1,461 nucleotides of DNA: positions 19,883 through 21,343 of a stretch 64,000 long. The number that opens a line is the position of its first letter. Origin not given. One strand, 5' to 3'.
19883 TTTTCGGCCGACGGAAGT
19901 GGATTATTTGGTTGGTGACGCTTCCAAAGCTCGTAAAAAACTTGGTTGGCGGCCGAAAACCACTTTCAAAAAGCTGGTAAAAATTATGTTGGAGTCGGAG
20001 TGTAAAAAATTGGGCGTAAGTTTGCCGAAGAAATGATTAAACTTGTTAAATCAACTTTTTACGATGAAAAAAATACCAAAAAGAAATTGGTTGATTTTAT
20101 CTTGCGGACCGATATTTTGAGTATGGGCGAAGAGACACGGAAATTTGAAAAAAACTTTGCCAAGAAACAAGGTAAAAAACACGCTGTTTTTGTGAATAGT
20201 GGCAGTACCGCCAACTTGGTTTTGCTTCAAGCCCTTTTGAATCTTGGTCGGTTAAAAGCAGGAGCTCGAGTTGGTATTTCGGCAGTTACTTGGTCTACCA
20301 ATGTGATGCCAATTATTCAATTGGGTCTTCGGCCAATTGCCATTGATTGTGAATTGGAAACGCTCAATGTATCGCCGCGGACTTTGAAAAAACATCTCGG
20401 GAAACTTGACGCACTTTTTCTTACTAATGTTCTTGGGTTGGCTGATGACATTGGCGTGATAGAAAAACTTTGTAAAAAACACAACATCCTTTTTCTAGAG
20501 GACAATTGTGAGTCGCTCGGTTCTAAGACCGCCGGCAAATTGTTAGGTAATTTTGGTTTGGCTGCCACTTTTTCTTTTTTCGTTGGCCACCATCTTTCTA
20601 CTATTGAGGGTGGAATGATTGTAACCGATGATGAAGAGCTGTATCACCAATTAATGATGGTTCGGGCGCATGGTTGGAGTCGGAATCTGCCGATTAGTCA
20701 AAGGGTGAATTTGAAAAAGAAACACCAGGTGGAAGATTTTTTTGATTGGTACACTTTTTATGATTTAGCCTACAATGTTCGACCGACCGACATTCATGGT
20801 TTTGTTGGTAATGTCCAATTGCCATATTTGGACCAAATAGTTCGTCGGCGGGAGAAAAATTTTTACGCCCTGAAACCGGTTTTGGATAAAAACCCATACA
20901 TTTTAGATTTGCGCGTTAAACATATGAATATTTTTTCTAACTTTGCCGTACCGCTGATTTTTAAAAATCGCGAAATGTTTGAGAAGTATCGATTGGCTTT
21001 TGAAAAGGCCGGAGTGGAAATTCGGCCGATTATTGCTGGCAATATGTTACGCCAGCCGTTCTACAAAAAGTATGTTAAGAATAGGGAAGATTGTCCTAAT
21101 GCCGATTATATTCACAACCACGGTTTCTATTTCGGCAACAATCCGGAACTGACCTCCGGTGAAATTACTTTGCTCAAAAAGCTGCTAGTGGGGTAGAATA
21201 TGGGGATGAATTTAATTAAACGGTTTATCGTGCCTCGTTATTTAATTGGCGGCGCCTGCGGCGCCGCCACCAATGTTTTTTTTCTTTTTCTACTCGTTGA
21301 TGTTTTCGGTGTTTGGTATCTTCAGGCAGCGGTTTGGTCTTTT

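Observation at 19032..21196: gmd followed by a ColD-type PLP enzyme with His replacing the catalytic Lys: colitose-like 3,6-dideoxyhexose route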

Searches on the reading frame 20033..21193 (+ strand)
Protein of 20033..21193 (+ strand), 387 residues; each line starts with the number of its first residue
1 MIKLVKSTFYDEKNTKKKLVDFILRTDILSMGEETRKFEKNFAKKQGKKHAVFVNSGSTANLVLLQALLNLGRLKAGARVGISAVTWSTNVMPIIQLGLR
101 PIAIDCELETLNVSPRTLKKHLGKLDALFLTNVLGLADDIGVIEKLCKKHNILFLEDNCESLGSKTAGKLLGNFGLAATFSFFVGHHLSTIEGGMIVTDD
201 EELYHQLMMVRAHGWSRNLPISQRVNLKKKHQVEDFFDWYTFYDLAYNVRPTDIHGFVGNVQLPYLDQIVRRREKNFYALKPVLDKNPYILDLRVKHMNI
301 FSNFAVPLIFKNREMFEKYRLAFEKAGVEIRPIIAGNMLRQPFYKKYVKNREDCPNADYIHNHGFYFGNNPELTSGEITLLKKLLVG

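Call 3: search_solved_structures(query=window:20033-21193:+, show_alignments=4, max_evalue=0.00001)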
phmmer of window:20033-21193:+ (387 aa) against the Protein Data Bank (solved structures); distinct sequences matched with E-value up to 0.00001: 55.
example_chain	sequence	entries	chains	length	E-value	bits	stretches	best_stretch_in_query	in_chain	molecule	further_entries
2gms_A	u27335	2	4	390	6.2e-71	242.6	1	15-384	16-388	Putative pyridoxamine 5-phosphate-dependent dehydrase, Wbdk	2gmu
3b8x_A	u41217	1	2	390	5.9e-70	239.3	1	15-384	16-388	Pyridoxamine 5-phosphate-dependent dehydrase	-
2r0t_A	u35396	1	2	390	1.1e-69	238.4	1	15-384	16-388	Pyridoxamine 5-phosphate-dependent dehydrase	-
3gr9_A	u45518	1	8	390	1.2e-69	238.4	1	15-384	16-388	ColD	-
3bcx_A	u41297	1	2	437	1e-39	139.8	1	29-377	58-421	CDP-6-deoxy-L-threo-D-glycero-4-hexulose-3-dehydrase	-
3bb8_A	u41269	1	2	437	1.9e-38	135.7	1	29-377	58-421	CDP-4-keto-6-deoxy-D-glucose-3-dehydrase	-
9wvy_A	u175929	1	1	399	1.3e-37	132.8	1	10-285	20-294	Putative NDP-4-keto-6-deoxyglucose-3-dehydratase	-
2fn6_A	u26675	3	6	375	3.8e-25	91.8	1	14-357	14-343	AMINOTRANSFERASE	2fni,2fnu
3bn1_A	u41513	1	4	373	1.2e-24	90.2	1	20-218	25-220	Perosamine synthetase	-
3dr7_A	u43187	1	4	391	1.5e-24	89.9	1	21-218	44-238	Putative perosamine synthetase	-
3dr4_A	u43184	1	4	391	2e-24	89.5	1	21-218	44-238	Putative perosamine synthetase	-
7b0d_A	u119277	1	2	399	1.1e-22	83.7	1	14-218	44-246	Glutamine--scyllo-inositol transaminase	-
7b0m_AAA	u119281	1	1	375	1.2e-21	80.4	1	27-285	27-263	Sugar aminotransferase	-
9bgp_A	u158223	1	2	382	8.5e-21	77.5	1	19-218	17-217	aminotransferase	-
9bgr_A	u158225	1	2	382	1.2e-20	77.1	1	19-218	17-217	aminotransferase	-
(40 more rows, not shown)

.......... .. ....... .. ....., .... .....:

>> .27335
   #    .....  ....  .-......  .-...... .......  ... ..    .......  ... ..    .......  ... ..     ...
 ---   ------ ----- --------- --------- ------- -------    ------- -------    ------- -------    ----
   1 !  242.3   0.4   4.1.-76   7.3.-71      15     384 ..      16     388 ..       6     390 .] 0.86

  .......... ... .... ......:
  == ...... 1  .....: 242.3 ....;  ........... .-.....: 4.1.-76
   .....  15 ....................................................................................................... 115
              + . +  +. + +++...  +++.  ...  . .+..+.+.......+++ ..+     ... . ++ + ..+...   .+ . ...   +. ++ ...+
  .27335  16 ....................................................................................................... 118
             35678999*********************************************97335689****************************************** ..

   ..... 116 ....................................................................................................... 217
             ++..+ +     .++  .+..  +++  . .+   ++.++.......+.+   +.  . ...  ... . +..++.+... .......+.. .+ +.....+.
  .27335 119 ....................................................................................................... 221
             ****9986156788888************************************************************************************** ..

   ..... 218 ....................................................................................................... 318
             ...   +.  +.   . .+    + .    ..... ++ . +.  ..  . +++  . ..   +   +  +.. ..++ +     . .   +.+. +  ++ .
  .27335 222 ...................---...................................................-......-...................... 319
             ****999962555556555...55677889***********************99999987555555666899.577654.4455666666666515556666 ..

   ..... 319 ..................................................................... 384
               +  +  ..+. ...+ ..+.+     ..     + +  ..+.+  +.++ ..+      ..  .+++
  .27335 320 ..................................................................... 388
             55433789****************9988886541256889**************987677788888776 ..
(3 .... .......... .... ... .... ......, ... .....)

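Call 4: search_protein_families(library=ncbifam, proteins=[window:20033-21193:+])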
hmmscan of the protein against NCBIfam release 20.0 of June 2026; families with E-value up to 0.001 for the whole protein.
window:20033-21193:+ (387 aa): 8 families
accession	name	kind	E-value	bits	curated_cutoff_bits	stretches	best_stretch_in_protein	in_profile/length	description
NF011936.0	PRK15407.1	equivalog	3.8e-63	213.7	423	1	11-380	45-427/440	lipopolysaccharide biosynthesis protein RfbH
TIGR03588.1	PseC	equivalog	5.5e-42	144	423.5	1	18-360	15-351/380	UDP-4-amino-4,6-dideoxy-N-acetyl-beta-L-altrosamine transaminase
TIGR04181.1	NHT_00031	hypoth_equivalog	2.7e-36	125.2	420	1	13-361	10-350/359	LegC family aminotransferase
NF008658.2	PRK11658.1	equivalog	2.3e-29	102.2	631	1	20-288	20-275/379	UDP-4-amino-4-deoxy-L-arabinose aminotransferase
NF008687.0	PRK11706.1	equivalog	5.3e-19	68.2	375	1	25-279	23-262/375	dTDP-4-amino-4,6-dideoxygalactose transaminase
TIGR04427.1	PLP_DesI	equivalog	7.8e-17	61.4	650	1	23-217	41-231/390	dTDP-4-dehydro-6-deoxyglucose aminotransferase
TIGR02379.1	ECA_wecE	subfamily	7e-14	51.4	434.85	1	28-277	26-261/376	dTDP-4-amino-4,6-dideoxy-D-glucose transaminase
TIGR01979.1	sufS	subfamily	0.00083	18.3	475.1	0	7-193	39-227/403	SufS family cysteine desulfurase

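Call 5: search_protein_families(library=pfam, proteins=[window:20033-21193:+])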
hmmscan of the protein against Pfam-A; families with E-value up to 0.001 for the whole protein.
window:20033-21193:+ (387 aa): 3 families
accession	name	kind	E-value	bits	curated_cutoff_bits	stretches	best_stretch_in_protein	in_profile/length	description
PF01041.23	DegT_DnrJ_EryC1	-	1.1e-62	212.8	19.8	1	12-378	3-352/360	DegT/DnrJ/EryC1/StrS aminotransferase family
PF00266.25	Aminotran_5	-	0.00081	18.9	21.5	0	30-165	43-183/371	Aminotransferase class-V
PF01212.27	Beta_elim_lyase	-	0.001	18.9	27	0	33-70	32-69/288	Beta-eliminating lyase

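Call 13: find_homologous_proteins(query=window:20033-21193:+, max_evalue=1e-30)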
Query window:20033-21193:+ (387 aa): 7986 proteins with E <= 1e-30 among 8000 candidates; the best 120 are listed.
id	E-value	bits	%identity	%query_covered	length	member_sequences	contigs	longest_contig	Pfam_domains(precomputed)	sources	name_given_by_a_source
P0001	2.5e-260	881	100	100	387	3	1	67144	PF01041.24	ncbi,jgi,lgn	ncbi:MAG: DegT/DnrJ/EryC1/StrS family aminotransferase [Candidatus Paceibacterota bacterium]|jgi:CDP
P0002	4.3e-230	781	87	100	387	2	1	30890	PF01041.24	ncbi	-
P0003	6.9e-225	764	86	97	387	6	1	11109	PF01041.24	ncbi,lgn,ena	ncbi:MAG: DegT/DnrJ/EryC1/StrS family aminotransferase [Patescibacteria group bacterium]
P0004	2.0e-201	687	76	99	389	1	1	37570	PF01041.24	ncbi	-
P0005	1.6e-196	671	75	97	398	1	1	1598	PF01041.24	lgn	-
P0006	3.9e-176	604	70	99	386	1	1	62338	PF00266.26,PF01041.24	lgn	-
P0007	8.0e-174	596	68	100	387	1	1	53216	PF01041.24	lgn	-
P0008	1.4e-172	592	65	99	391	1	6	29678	PF01041.24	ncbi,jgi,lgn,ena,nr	ncbi:MAG: DegT/DnrJ/EryC1/StrS aminotransferase [Parcubacteria group bacterium CG11_big_fil_rev_8_21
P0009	2.6e-171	588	66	100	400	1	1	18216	PF01041.24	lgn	-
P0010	4.5e-169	580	68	98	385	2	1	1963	PF01041.24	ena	-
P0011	6.0e-169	580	66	99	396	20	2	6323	PF01041.24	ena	-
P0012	4.5e-168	577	66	99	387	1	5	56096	PF01041.24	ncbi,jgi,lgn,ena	-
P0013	6.9e-168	577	64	99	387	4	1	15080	PF01041.24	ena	-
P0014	3.0e-166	571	63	100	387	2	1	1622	PF01041.24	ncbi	-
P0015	1.1e-165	569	65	99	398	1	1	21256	PF01041.24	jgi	jgi:CDP-6-deoxy-D-xylo-4-hexulose-3-dehydrase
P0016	2.7e-165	568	63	99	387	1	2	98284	PF01041.24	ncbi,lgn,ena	-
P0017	7.6e-165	567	65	99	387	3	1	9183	PF01041.24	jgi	-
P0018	1.2e-164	566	64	99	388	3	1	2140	PF01041.24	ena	-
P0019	4.8e-164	564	63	99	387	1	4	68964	PF00266.26,PF01041.24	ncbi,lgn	-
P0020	6.8e-164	563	63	97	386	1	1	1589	PF01041.24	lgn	-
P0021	4.2e-163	561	62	99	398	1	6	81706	PF01041.24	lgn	-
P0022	1.0e-162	560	63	99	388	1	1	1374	PF01041.24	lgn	-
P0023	7.9e-162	557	63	97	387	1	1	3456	PF01041.24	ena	-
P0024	1.5e-161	556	62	99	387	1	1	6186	PF01041.24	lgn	-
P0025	1.6e-161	556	63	99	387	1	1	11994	PF01041.24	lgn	-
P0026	2.8e-161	555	61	99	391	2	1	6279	PF01041.24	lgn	-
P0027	5.8e-161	554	63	99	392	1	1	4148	PF01041.24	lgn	-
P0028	6.2e-161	554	63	97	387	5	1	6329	PF01041.24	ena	-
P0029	9.0e-161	553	61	100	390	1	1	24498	PF01041.24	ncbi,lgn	-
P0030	1.3e-160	553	62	97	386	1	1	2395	PF01041.24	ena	-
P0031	2.1e-160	552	63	99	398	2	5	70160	PF01041.24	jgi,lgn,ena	-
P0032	5.1e-160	551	63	99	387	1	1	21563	PF01041.24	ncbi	-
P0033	7.4e-160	550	61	99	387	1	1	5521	PF01041.24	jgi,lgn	-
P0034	1.1e-159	550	62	99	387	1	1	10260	PF01041.24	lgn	-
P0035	1.7e-159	549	64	96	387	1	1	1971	PF01041.24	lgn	-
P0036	2.5e-159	548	61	99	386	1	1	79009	PF01041.24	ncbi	-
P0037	6.0e-159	547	62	99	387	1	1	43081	PF01041.24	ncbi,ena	-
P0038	1.1e-158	546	63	99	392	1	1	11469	PF01041.24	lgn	-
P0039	1.1e-158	546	62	99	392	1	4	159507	PF01041.24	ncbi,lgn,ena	-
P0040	1.1e-158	546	61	99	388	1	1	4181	PF01041.24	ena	-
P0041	1.2e-158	546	61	100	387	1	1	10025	PF00266.26,PF01041.24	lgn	-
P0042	1.4e-158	546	62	98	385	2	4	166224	PF01041.24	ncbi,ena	-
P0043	1.4e-158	546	63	99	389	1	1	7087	PF01041.24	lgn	-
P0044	1.6e-158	546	60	100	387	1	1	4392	PF01041.24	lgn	-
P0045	2.2e-158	545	63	99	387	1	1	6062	PF01041.24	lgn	-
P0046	3.0e-158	545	61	99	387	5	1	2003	PF01041.24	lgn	-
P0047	4.3e-158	544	62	99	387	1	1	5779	PF01041.24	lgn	-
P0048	5.1e-158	544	63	99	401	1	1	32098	PF01041.24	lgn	-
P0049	5.5e-158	544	61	100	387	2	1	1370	PF01041.24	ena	-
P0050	6.6e-158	544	60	100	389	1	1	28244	PF01041.24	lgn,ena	-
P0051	1.2e-157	543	62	99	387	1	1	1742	PF01041.24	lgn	-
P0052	1.3e-157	543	61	99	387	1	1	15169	PF00266.26,PF01041.24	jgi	jgi:CDP-4-dehydro-6-deoxyglucose reductase, E1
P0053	1.8e-157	542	60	99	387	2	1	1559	PF01041.24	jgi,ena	-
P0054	2.2e-157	542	61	99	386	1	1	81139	PF01041.24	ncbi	ncbi:MAG: DegT/DnrJ/EryC1/StrS family aminotransferase [Candidatus Falkowbacteria bacterium]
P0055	4.7e-157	541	61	99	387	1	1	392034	PF01041.24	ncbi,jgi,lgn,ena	ncbi:MAG: aminotransferase class V-fold PLP-dependent enzyme [Patescibacteria group bacterium]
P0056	4.9e-157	541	63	99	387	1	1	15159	PF01041.24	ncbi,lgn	-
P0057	6.0e-157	541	62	100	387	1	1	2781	PF01041.24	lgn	-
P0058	6.1e-157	541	60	99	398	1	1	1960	PF01041.24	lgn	-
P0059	6.8e-157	540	63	97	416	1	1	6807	PF01041.24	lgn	-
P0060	1.1e-156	540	61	99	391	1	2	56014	PF00266.26,PF01041.24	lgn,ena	-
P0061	1.2e-156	540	63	99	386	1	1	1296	PF01041.24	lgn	-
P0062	1.3e-156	539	62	100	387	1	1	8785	PF01041.24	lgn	-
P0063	1.4e-156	539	61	99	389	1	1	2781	PF00266.26,PF01041.24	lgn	-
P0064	1.5e-156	539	59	99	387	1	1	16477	PF00266.26,PF01041.24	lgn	-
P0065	2.0e-156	539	62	99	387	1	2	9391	PF00266.26,PF01041.24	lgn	-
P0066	2.2e-156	539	60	99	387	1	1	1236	PF00266.26,PF01041.24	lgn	-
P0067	2.5e-156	539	61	99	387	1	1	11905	PF01041.24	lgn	-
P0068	3.4e-156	538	60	99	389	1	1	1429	PF01041.24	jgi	jgi:CDP-6-deoxy-D-xylo-4-hexulose-3-dehydrase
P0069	4.0e-156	538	60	100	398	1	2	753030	PF01041.24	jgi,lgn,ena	jgi:CDP-6-deoxy-D-xylo-4-hexulose-3-dehydrase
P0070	4.1e-156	538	61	100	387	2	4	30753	PF01041.24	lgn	-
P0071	4.5e-156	538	59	99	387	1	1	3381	PF01041.24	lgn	-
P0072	5.2e-156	537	60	97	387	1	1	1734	PF01041.24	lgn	-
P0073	5.3e-156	537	61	99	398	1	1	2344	PF00266.26,PF01041.24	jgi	jgi:CDP-4-dehydro-6-deoxyglucose reductase, E1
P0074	6.4e-156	537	60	99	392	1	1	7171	PF01041.24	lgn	-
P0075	6.6e-156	537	59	99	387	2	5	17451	PF01041.24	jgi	jgi:CDP-4-dehydro-6-deoxyglucose reductase, E1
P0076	6.7e-156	537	63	99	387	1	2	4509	PF01041.24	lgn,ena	-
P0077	6.7e-156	537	61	99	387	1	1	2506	PF01041.24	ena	-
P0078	7.8e-156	537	60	99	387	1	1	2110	PF00266.26,PF01041.24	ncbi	-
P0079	8.1e-156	537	62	100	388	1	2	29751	PF01041.24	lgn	-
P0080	8.7e-156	537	63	100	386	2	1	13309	PF01041.24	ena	-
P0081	9.3e-156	537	59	99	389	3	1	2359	PF00266.26,PF01041.24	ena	-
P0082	9.7e-156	537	61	99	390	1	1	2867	PF01041.24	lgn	-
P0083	1.1e-155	536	61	99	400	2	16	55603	PF01041.24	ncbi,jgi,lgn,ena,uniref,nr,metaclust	ncbi:DegT/DnrJ/EryC1/StrS aminotransferase [Candidatus Kaiserbacteria bacterium RIFCSPHIGHO2_02_FULL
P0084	1.1e-155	536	62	99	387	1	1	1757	PF01041.24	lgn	-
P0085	1.4e-155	536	62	99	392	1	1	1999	PF01041.24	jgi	-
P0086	1.4e-155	536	60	99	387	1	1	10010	PF01041.24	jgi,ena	-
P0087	1.9e-155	536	60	99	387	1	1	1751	PF01041.24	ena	-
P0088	2.0e-155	536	59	99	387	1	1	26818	PF01041.24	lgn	-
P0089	2.1e-155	535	61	99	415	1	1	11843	PF01041.24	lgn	-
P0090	2.3e-155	535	59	99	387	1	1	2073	PF01041.24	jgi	-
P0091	2.5e-155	535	59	99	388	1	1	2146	PF01041.24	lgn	-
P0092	2.7e-155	535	63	98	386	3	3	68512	PF01041.24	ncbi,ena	-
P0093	3.6e-155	535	59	100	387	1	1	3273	PF01041.24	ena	-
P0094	4.9e-155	534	60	100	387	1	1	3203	PF01041.24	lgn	-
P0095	5.1e-155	534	63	99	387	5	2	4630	PF01041.24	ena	-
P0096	5.1e-155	534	62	99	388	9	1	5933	PF00266.26,PF01041.24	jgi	-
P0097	5.4e-155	534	61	99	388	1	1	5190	PF01041.24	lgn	-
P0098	5.6e-155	534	61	99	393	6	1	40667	PF01041.24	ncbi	-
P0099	5.9e-155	534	61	99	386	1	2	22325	PF01041.24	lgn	-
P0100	6.5e-155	534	59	99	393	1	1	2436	PF01041.24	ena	-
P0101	6.6e-155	534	61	99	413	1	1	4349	PF01041.24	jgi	jgi:CDP-6-deoxy-D-xylo-4-hexulose-3-dehydrase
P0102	7.1e-155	534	60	99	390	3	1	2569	PF01041.24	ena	-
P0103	8.0e-155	534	61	99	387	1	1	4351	PF01041.24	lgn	-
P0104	8.4e-155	533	61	99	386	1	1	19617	PF01041.24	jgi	jgi:CDP-6-deoxy-D-xylo-4-hexulose-3-dehydrase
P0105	9.8e-155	533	60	100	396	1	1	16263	PF01041.24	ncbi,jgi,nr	ncbi:DegT/DnrJ/EryC1/StrS family aminotransferase [Patescibacteria group bacterium]|nr:DegT/DnrJ/Ery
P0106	1.1e-154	533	61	99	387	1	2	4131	PF01041.24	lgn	-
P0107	1.2e-154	533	61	99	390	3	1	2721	PF01041.24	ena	-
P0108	1.4e-154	533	63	99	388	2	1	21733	PF01041.24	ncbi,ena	-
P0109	1.4e-154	533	60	96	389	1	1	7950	PF01041.24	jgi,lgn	-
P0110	1.7e-154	532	61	99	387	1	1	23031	PF01041.24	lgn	-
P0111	2.0e-154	532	60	99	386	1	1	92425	PF01041.24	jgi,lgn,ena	-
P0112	2.0e-154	532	59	99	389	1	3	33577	PF01041.24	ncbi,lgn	-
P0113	2.1e-154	532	61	99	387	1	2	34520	PF01041.24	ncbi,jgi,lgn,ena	-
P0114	2.2e-154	532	61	99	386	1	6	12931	PF01041.24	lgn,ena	-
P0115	2.4e-154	532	60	99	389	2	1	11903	PF01041.24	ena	-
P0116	3.5e-154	531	62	99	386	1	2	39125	PF01041.24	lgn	-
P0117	3.5e-154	531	62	99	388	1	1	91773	PF00266.26,PF01041.24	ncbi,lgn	-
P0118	3.7e-154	531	60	99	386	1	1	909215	PF00266.26,PF01041.24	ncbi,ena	-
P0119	3.8e-154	531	60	99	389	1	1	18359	PF01041.24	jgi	jgi:CDP-6-deoxy-D-xylo-4-hexulose-3-dehydrase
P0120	3.8e-154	531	60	99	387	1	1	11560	PF01041.24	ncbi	ncbi:MAG: DegT/DnrJ/EryC1/StrS aminotransferase family protein [Patescibacteria group bacterium]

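Call 15: find_encoding_contigs(protein=P0069, flank=8000, max_places=2)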
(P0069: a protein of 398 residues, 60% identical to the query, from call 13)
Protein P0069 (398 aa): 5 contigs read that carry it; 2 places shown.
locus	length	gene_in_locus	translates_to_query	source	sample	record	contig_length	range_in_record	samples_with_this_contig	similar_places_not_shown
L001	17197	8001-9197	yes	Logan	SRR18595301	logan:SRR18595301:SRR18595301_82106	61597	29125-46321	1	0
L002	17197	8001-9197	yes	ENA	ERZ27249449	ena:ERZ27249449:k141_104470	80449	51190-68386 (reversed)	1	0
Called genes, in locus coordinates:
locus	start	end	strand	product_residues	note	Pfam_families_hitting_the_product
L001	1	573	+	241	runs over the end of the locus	PF13489:Methyltransf_23, PF02353:CMAS (weak), PF07021:MetW, PF13847:Methyltransf_31, PF08241:Methyltransf_11, PF08242:Methyltransf_12, PF13649:Methyltransf_25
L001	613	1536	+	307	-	PF03141:Methyltransf_29 (weak), PF07021:MetW (weak), PF13489:Methyltransf_23, PF01209:Ubie_methyltran, PF13649:Methyltransf_25, PF13847:Methyltransf_31, PF08241:Methyltransf_11, PF08242:Methyltransf_12, +1 more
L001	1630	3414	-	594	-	PF02310:B12-binding, PF04055:Radical_SAM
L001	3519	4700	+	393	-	PF01075:Glyco_transf_9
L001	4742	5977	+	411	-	PF13579:Glyco_trans_4_4, PF20706:GT4-conflict (weak), PF00534:Glycos_transf_1, PF13692:Glyco_trans_1_4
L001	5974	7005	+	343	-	PF13524:Glyco_trans_1_2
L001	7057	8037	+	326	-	PF00535:Glycos_transf_2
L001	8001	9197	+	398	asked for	PF01041:DegT_DnrJ_EryC1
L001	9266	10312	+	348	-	PF01370:Epimerase, PF04321:RmlD_sub_bind (weak), PF16363:GDP_Man_Dehyd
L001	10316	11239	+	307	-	PF05368:NmrA, PF01073:3Beta_HSD, PF01370:Epimerase, PF02719:Polysacc_synt_2, PF07993:NAD_binding_4 (faint), PF13460:NAD_binding_10, PF16363:GDP_Man_Dehyd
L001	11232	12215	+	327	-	PF00535:Glycos_transf_2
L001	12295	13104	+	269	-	PF13489:Methyltransf_23, PF05724:TPMT, PF13847:Methyltransf_31, PF08241:Methyltransf_11, PF08242:Methyltransf_12, PF13649:Methyltransf_25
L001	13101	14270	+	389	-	PF13439:Glyco_transf_4 (faint), PF00534:Glycos_transf_1, PF13692:Glyco_trans_1_4, PF13524:Glyco_trans_1_2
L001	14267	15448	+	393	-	PF13439:Glyco_transf_4, PF13579:Glyco_trans_4_4, PF20706:GT4-conflict, PF00534:Glycos_transf_1, PF13692:Glyco_trans_1_4, PF13524:Glyco_trans_1_2 (faint)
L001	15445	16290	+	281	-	PF00535:Glycos_transf_2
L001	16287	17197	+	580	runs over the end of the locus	PF02543:Carbam_trans_N, PF16861:Carbam_trans_C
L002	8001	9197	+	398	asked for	PF01041:DegT_DnrJ_EryC1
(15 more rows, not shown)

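Call 16: find_encoding_contigs(protein=P0118, flank=8000, max_places=2)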
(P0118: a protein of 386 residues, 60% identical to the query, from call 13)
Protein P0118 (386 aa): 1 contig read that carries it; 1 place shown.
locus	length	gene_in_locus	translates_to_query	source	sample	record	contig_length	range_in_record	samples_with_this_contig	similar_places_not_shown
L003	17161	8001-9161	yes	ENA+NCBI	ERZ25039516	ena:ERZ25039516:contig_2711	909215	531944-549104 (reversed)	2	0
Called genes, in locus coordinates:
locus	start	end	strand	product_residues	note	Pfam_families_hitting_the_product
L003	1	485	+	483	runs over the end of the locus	PF14691:Fer4_20, PF00070:Pyr_redox (faint), PF01266:DAO (weak), PF07992:Pyr_redox_2, PF12831:FAD_oxidored (weak), PF13450:NAD_binding_8, PF01593:Amino_oxidase, PF07992:Pyr_redox_2 (weak), +3 more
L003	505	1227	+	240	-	PF01987:AIM24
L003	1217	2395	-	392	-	PF00296:Bac_luciferase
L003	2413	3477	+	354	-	PF02515:CoA_transf_3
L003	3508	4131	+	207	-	PF01814:Hemerythrin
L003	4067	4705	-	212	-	PF00892:EamA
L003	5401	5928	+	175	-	PF00903:Glyoxalase, PF13669:Glyoxalase_4 (weak)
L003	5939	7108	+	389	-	PF12146:Hydrolase_4 (faint)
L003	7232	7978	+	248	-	PF01297:ZnuA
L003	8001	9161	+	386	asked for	PF00266:Aminotran_5 (weak), PF01041:DegT_DnrJ_EryC1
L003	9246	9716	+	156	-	-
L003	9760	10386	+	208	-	-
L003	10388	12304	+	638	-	PF04234:CopC, PF05425:CopD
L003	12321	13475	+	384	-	PF01757:Acyl_transf_3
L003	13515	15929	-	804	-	PF00772:DnaB, PF03796:DnaB_C, PF14890:Intein_splicing, PF14528:LAGLIDADG_3, PF03796:DnaB_C, PF13481:AAA_25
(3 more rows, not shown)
